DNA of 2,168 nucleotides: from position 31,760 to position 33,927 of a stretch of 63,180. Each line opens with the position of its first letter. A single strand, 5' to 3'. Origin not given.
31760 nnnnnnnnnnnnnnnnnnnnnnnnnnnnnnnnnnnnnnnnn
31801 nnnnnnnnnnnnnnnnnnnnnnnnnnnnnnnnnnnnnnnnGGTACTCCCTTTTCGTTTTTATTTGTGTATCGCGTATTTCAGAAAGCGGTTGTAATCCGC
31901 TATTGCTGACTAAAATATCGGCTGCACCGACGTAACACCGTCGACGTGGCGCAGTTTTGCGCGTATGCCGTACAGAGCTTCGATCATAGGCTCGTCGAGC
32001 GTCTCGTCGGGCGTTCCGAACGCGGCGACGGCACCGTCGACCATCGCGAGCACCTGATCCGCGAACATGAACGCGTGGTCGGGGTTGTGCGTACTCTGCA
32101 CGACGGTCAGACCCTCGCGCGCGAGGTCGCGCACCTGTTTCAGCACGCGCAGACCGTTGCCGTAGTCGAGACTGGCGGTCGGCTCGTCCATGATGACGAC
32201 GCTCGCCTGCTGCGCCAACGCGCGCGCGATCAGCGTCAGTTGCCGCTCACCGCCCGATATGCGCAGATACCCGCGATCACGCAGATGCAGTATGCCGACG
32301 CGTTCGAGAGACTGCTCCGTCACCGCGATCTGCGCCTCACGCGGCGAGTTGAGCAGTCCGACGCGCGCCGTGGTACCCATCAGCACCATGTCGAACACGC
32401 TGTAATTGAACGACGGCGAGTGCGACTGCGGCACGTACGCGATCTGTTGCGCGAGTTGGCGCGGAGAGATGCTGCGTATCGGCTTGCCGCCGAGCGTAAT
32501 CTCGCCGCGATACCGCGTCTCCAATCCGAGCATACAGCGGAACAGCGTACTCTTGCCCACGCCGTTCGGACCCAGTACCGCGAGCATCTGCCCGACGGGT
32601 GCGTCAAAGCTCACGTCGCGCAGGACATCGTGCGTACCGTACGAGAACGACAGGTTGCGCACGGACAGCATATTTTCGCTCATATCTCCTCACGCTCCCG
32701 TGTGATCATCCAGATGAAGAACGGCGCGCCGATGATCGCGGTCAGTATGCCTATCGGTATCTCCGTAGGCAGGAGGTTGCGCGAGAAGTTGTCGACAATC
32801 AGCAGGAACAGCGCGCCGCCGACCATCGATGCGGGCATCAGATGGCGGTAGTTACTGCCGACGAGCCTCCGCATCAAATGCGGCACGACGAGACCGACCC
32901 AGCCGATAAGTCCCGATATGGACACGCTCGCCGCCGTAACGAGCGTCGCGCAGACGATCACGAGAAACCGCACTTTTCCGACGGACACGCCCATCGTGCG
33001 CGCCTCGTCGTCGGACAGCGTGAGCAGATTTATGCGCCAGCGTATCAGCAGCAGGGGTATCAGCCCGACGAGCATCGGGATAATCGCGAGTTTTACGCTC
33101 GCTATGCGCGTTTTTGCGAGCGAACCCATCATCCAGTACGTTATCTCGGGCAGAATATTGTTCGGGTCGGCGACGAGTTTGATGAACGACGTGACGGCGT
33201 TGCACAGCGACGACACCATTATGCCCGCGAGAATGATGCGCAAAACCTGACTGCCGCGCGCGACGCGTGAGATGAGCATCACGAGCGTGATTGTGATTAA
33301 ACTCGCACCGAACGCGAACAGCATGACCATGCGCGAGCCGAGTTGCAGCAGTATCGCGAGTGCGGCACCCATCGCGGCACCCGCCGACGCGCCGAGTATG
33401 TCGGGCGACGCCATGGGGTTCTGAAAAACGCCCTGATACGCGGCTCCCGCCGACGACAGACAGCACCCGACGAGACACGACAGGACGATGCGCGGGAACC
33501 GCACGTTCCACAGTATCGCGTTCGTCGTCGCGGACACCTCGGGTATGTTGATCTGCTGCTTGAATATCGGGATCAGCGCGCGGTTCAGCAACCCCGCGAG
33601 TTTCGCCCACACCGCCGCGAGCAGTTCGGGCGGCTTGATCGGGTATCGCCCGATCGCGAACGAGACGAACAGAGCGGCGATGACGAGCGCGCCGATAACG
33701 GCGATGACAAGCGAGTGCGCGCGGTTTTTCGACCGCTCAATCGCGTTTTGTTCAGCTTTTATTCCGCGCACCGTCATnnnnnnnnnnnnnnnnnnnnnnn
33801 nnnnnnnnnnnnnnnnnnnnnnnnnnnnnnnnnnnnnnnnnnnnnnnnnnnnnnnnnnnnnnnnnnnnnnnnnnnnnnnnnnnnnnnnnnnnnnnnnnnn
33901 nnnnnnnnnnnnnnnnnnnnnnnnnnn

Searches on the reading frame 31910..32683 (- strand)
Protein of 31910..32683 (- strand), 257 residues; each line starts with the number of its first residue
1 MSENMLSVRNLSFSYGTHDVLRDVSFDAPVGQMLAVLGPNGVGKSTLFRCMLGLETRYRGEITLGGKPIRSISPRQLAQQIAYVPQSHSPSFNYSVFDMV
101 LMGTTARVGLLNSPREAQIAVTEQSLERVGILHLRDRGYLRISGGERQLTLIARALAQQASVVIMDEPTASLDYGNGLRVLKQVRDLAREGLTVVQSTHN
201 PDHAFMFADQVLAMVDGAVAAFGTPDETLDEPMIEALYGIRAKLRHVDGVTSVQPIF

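Call 3: search_protein_families(library=pfam, proteins=[window:31910-32683:-], max_evalue=0.01)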
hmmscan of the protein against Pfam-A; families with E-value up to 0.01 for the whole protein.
window:31910-32683:- (257 aa): 5 families
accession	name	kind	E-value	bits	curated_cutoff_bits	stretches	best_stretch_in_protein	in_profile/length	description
PF00005.33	ABC_tran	-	2.9e-30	106.1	25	1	21-170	1-137/137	ABC transporter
PF13304.12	AAA_21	-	5.2e-09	37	27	2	143-201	239-300/304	AAA domain, putative AbiEii toxin, Type IV TA system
PF02463.25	SMC_N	-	9.3e-06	25.7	40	1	32-199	25-198/220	RecF/RecN/SMC N terminal domain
PF13401.12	AAA_22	-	0.0076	17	27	0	32-81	6-54/130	AAA domain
PF13191.12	AAA_16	-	0.0077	17.2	32.6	0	29-81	24-82/167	AAA ATPase domain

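Call 4: search_protein_families(library=ncbifam, proteins=[window:31910-32683:-], max_evalue=0.01)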
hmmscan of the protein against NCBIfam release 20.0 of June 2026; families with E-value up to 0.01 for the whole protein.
window:31910-32683:- (257 aa): 188 families (the best 25 are shown)
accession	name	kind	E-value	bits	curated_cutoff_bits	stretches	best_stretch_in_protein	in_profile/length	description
NF007082.0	PRK09536.1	equivalog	5.7e-60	203.5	537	1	5-242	3-240/402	corrinoid ABC transporter ATPase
NF010068.0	PRK13548.1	equivalog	9.2e-58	195.4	261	1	2-245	2-247/261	heme ABC transporter ATP-binding protein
TIGR03873.1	F420-0_ABC_ATP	hypoth_equivalog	1e-55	188.8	372.4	1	6-244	2-240/256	putative F420-0 ABC transporter ATP-binding protein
NF008409.0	PRK11231.1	equivalog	6.7e-52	176.4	375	1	5-245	2-242/255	Fe(3+) dicitrate ABC transporter ATP-binding protein FecE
NF052485.1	sider_ATP_EitC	equivalog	1.3e-48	165.6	485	1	7-244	4-238/251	siderophore ABC transporter ATP-binding protein EitC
NF053840.1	MnTportMntADein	equivalog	9.9e-48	162.8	400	1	5-238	1-229/240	manganese ABC transporter ATP-binding protein MntA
TIGR03771.1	anch_rpt_ABC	equivalog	4.6e-43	147.5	268.8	1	28-242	3-213/223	anchored repeat-type ABC transporter ATP-binding subunit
NF011630.0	PRK15056.1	equivalog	4.8e-42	144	393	1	3-247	4-245/274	manganese/iron ABC transporter ATP-binding protein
TIGR02315.1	ABC_phnC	equivalog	7.7e-42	143.4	266.1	1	5-239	1-243/243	phosphonate ABC transporter ATP-binding protein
NF040873.1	AztA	equivalog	2.3e-38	131.7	220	1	15-206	2-184/191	zinc ABC transporter ATP-binding protein AztA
NF010067.0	PRK13547.1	equivalog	4.6e-38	131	374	1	5-255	1-267/272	heme ABC transporter ATP-binding protein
NF007863.0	PRK10575.1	equivalog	8.4e-37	126.9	433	1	3-251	9-259/265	Fe3+-hydroxamate ABC transporter ATP-binding protein FhuC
TIGR02857.1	CydD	equivalog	2.7e-36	125.6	435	1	5-213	321-528/529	thiol reductant ABC exporter subunit CydD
NF007606.0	PRK10253.1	equivalog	1e-35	123.5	497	1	6-244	8-247/266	iron-enterobactin ABC transporter ATP-binding protein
TIGR03265.1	PhnT2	equivalog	4.9e-35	121.4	457.7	1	3-233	2-227/353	putative 2-aminoethylphosphonate ABC transporter ATP-binding protein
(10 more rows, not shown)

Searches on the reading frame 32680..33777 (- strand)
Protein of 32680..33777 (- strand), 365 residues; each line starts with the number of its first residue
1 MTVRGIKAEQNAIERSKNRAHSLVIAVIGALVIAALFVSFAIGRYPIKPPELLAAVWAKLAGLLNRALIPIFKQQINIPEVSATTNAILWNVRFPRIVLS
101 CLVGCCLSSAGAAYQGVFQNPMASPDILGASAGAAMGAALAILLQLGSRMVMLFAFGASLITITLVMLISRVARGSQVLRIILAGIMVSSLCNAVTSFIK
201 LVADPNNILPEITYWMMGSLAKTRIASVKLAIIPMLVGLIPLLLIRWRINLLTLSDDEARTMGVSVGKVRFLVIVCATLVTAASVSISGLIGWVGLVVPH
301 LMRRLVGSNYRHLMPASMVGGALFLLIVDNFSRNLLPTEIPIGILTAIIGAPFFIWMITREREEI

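Call 3: search_protein_families(library=pfam, proteins=[window:32680-33777:-], max_evalue=0.01)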
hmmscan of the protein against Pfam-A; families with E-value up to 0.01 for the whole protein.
window:32680-33777:- (365 aa): 2 families
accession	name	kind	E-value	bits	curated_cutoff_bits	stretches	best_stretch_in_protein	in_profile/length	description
PF01032.23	FecCD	-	6.1e-87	292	26.5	1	31-360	1-311/311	FecCD transport family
PF00950.22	ABC-3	-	0.0017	18.4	20.1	1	134-327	42-227/258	ABC 3 transport family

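Call 4: search_protein_families(library=ncbifam, proteins=[window:32680-33777:-], max_evalue=0.01)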
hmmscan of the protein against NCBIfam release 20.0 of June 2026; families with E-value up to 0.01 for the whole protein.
window:32680-33777:- (365 aa): 16 families
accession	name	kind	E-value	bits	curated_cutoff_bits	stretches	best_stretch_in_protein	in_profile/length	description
NF007081.0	PRK09535.1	equivalog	1.7e-68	231.6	461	1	19-360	6-360/366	vitamin B12 ABC transporter permease BtuC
TIGR03869.1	F420-0_ABCperm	hypoth_equivalog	6.1e-62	209.8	437.35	1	32-363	2-323/325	putative F420-0 ABC transporter permease subunit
NF007299.0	PRK09777.1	equivalog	1.5e-57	195.3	406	1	83-362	41-318/318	Fe(3+) dicitrate ABC transporter permease subunit FecD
NF008407.0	PRK11228.1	equivalog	1.2e-56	192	396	1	80-361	45-329/330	iron-dicitrate ABC transporter permease FecC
NF003001.0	PRK03784.1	equivalog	1.6e-56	191.8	334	1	81-363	47-330/332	vitamin B12 ABC transporter permease BtuC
NF007867.0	PRK10577.1-3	subfamily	2.9e-54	184.6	849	1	87-364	430-708/710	Fe(3+)-hydroxamate ABC transporter permease FhuB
NF007866.0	PRK10577.1-2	equivalog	7.2e-52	176.6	554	1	73-362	374-664/666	Fe(3+)-hydroxamate ABC transporter permease FhuB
NF007872.0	PRK10577.2-3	equivalog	1.2e-47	162.6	727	1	52-361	363-669/676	Fe(3+)-hydroxamate ABC transporter permease FhuB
NF007871.0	PRK10577.2-2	equivalog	3.3e-45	154.8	899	1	76-361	389-676/679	Fe(3+)-hydroxamate ABC transporter permease FhuB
NF007760.0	PRK10441.1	equivalog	3.5e-42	144.7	428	1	84-362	51-330/335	Fe(3+)-siderophore ABC transporter permease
NF007869.0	PRK10577.1-6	equivalog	6.3e-42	143.9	954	2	84-329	67-313/703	Fe(3+)-hydroxamate ABC transporter permease FhuB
NF007759.0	PRK10440.1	equivalog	1.2e-40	139.7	422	1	54-362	22-327/330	iron-enterobactin ABC transporter permease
NF007870.0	PRK10577.2-1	equivalog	2.9e-36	125.3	1355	1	86-360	397-672/678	Fe(3+)-hydroxamate ABC transporter permease FhuB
NF007868.0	PRK10577.1-5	equivalog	2.8e-35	121.9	943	1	87-361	390-664/666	Fe(3+)-hydroxamate ABC transporter permease FhuB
NF007873.0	PRK10577.2-4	equivalog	8.6e-35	120.6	1012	1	80-359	362-641/646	Fe(3+)-hydroxamate ABC transporter permease FhuB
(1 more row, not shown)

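Call 39: search_solved_structures(query=window:32680-33777:-, max_evalue=1e-10)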
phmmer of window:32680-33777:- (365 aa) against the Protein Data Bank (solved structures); distinct sequences matched with E-value up to 1e-10: 8.
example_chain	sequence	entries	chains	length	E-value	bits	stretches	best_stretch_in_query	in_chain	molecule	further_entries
2nq2_A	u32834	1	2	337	5.7e-60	206.6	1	31-358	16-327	Hypothetical ABC transporter permease protein HI1471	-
7lb8_B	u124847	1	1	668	1.5e-55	192.1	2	92-361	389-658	Iron(3+)-hydroxamate import system permease protein FhuB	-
4g1u_A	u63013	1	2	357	6.9e-55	189.9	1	85-364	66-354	Hemin transport system permease protein hmuU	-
5b57_A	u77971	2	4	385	1.7e-39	139.4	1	82-362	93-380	Putative hemin ABC transport system, membrane protein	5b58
1l7v_A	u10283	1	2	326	1e-36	130.2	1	87-360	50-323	VITAMIN B12 TRANSPORT SYSTEM PERMEASE PROTEIN BTUC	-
2qi9_A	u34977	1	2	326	1.3e-35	126.5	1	87-360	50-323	Vitamin B12 import system permease protein btuC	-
4r9u_A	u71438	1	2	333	4.2e-35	124.9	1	88-360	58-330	Vitamin B12 import system permease protein BtuC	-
4dbl_A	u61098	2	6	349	5.1e-35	124.6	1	88-360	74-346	Vitamin B12 import system permease protein BtuC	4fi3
